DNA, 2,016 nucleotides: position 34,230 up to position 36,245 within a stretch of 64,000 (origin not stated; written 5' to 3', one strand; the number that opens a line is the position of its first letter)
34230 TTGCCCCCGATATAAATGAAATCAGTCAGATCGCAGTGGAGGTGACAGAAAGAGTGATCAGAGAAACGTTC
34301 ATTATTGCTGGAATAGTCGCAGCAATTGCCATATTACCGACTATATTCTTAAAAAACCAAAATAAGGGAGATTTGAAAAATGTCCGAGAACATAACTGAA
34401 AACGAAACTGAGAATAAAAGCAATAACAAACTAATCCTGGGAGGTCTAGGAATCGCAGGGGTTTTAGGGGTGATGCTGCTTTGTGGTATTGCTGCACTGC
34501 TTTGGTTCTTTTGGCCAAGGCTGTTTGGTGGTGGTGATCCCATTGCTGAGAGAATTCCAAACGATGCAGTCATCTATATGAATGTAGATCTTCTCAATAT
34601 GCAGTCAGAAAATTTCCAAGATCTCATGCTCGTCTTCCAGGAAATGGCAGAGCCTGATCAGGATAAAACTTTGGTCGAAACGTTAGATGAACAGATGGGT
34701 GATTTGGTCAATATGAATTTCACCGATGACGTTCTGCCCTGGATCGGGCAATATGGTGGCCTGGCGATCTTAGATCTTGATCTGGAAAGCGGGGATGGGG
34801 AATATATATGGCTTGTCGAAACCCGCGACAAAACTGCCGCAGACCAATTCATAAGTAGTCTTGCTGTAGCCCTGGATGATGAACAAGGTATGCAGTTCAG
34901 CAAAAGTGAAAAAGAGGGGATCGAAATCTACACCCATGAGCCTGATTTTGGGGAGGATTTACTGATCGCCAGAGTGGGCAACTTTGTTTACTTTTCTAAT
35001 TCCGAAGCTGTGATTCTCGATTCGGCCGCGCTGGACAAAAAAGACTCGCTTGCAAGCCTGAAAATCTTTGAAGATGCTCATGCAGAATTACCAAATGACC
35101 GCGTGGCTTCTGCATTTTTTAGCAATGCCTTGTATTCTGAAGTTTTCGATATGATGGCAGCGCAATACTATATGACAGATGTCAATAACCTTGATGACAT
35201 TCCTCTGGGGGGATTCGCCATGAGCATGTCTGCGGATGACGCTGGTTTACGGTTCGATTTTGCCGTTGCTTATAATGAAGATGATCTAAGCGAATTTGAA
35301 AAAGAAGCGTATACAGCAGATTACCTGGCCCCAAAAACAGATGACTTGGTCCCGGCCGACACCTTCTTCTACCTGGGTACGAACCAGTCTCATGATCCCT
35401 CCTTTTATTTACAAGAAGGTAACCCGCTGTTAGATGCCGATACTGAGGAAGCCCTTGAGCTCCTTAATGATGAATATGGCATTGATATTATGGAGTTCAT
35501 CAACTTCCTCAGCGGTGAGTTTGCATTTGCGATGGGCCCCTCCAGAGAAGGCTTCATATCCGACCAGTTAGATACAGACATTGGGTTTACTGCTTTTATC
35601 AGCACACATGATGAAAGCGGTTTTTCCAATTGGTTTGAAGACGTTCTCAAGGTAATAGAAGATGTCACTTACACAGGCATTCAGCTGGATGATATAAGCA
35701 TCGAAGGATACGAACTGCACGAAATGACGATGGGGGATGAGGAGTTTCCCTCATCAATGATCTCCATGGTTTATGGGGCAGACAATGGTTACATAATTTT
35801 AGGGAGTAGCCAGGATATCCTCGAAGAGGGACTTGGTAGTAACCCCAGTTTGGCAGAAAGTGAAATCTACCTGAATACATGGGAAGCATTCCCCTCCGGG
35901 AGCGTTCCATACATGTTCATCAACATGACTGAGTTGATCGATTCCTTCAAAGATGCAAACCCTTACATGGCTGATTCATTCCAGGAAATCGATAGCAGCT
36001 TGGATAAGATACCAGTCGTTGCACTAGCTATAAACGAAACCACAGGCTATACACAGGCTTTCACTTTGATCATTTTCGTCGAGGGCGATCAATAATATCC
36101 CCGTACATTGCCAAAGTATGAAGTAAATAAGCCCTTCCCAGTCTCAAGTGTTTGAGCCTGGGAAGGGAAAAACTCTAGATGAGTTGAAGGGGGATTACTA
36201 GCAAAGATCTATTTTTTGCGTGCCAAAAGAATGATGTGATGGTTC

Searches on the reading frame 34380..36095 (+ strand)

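Call 82: search_protein_families(library=pfam, proteins=[window:34380-36095:+], max_evalue=0.00001)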
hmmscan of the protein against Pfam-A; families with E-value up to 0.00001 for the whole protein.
window:34380-36095:+ (571 aa): 1 family
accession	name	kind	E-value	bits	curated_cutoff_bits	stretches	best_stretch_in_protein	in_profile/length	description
PF11832.13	DUF3352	-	4.9e-32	111.7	26.8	1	29-560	3-529/536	Protein of unknown function (DUF3352)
